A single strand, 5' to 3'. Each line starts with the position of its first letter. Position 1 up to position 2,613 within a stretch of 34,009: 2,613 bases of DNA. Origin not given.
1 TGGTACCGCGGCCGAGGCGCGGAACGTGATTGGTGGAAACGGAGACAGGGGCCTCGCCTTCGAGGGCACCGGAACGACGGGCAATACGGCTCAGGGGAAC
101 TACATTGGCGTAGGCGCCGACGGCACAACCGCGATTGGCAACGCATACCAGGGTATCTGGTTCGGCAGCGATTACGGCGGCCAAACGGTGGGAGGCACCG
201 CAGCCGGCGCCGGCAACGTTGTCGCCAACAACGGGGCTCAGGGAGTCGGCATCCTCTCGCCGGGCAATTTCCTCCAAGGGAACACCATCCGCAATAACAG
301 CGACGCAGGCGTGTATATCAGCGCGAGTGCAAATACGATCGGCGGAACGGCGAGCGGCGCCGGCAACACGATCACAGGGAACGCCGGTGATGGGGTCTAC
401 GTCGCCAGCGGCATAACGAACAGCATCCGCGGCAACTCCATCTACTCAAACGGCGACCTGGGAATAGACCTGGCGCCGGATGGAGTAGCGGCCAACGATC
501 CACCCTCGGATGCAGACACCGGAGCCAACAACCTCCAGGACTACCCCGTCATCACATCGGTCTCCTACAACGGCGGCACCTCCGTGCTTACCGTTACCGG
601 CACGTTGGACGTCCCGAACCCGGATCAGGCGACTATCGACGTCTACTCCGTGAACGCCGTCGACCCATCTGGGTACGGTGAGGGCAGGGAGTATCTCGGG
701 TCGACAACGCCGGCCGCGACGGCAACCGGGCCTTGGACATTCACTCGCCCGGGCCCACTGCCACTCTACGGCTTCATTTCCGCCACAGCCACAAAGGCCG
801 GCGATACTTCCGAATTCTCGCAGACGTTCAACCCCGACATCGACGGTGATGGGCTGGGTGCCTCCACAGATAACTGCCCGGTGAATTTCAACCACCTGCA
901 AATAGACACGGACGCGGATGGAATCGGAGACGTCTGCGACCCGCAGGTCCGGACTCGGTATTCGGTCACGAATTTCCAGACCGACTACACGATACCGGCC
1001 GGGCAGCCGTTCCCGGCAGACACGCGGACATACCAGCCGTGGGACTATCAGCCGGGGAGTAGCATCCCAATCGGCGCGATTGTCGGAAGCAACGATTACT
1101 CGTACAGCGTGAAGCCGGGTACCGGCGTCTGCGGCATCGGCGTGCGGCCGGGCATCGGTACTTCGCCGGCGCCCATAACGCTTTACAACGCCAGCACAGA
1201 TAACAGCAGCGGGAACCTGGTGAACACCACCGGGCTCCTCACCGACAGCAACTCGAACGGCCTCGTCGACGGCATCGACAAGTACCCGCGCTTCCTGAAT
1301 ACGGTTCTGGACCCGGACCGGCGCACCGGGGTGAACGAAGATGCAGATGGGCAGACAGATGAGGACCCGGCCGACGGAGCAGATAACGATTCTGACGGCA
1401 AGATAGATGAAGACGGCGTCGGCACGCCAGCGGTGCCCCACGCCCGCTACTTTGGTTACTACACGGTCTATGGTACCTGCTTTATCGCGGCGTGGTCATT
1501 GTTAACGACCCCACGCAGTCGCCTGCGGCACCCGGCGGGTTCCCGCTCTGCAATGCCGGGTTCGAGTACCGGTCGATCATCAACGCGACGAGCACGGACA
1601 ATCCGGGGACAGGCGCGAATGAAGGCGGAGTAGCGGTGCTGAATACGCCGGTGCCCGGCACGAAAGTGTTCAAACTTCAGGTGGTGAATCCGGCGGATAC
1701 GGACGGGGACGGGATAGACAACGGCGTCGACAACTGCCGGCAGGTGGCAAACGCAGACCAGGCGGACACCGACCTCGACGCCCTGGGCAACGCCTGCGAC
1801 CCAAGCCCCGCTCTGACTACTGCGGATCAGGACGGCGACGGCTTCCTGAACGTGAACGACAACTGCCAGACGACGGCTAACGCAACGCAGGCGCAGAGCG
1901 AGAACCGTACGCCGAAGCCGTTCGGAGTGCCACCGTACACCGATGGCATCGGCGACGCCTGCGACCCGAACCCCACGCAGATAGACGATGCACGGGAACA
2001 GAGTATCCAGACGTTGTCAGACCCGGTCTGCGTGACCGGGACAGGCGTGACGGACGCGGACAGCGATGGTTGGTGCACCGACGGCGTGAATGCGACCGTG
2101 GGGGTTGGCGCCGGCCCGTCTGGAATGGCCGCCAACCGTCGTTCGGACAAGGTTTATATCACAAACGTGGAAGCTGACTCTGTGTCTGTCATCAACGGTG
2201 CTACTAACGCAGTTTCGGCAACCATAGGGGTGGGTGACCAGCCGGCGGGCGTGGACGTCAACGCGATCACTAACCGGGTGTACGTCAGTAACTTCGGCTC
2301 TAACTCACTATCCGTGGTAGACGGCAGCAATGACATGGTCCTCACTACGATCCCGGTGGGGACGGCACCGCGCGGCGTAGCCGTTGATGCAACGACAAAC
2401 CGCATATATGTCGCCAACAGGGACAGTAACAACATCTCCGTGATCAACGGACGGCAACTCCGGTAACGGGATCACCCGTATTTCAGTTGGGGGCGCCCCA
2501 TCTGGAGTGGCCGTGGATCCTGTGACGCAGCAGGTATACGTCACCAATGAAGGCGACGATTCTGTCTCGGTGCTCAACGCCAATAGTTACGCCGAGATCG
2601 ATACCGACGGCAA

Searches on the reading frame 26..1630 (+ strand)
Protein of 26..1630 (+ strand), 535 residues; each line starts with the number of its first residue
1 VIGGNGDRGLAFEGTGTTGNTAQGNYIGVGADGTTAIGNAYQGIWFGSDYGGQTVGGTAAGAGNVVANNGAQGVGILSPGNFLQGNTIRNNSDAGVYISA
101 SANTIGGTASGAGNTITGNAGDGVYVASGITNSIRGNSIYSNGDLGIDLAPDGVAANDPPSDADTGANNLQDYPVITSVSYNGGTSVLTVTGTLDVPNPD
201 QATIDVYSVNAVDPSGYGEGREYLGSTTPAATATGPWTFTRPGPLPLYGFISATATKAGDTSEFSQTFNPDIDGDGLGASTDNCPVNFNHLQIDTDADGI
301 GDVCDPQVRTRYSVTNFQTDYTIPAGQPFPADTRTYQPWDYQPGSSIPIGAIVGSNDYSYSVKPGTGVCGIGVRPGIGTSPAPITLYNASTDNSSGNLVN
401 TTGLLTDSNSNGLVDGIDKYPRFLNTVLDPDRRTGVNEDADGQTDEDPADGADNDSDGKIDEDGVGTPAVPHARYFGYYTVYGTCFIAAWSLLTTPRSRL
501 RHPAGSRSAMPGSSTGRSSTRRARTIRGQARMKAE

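Call 50: search_protein_families(library=pfam, proteins=[window:26-1630:+], max_evalue=0.001)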
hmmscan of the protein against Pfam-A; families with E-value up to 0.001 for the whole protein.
window:26-1630:+ (535 aa): 2 families
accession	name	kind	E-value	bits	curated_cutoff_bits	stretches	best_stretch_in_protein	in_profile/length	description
PF05048.19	NosD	-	7.8e-08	32.4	23.6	1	36-148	55-154/212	Periplasmic copper-binding protein (NosD)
PF13229.12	Beta_helix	-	6.6e-06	26.3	25.9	1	57-149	55-144/158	Right handed beta helix region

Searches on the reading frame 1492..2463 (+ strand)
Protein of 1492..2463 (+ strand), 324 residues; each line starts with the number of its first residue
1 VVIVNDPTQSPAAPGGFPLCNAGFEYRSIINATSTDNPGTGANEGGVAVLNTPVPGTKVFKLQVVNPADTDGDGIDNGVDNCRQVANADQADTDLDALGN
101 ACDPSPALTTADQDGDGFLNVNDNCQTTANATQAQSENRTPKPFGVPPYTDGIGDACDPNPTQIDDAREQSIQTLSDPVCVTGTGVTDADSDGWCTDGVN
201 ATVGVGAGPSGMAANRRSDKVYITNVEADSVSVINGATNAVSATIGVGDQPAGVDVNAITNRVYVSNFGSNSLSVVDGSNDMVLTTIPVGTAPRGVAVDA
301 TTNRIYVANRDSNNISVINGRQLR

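Call 33: find_encoding_contigs(protein=window:1492-2463:+, flank=10000, max_places=10)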
Protein window:1492-2463:+ (324 aa): no gene with exactly this product is on record in the collection.

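Call 50: search_protein_families(library=pfam, proteins=[window:1492-2463:+], max_evalue=0.001)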
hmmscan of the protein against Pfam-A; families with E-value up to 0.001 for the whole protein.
window:1492-2463:+ (324 aa): 4 families
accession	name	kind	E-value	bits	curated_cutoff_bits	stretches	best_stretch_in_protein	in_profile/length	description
PF02412.23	TSP_3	-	1.6e-13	50.5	25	2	91-133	1-36/36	Thrombospondin type 3 repeat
PF01436.27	NHL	-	1.1e-08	35.1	20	0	293-317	4-27/28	NHL repeat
PF10282.15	Lactonase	-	1.2e-06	28.4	21.7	1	249-318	244-318/344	Lactonase, 7-bladed beta-propeller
PF21783.3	YNCE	-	0.00054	19.8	27.1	0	205-297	240-332/339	YNCE-like beta-propeller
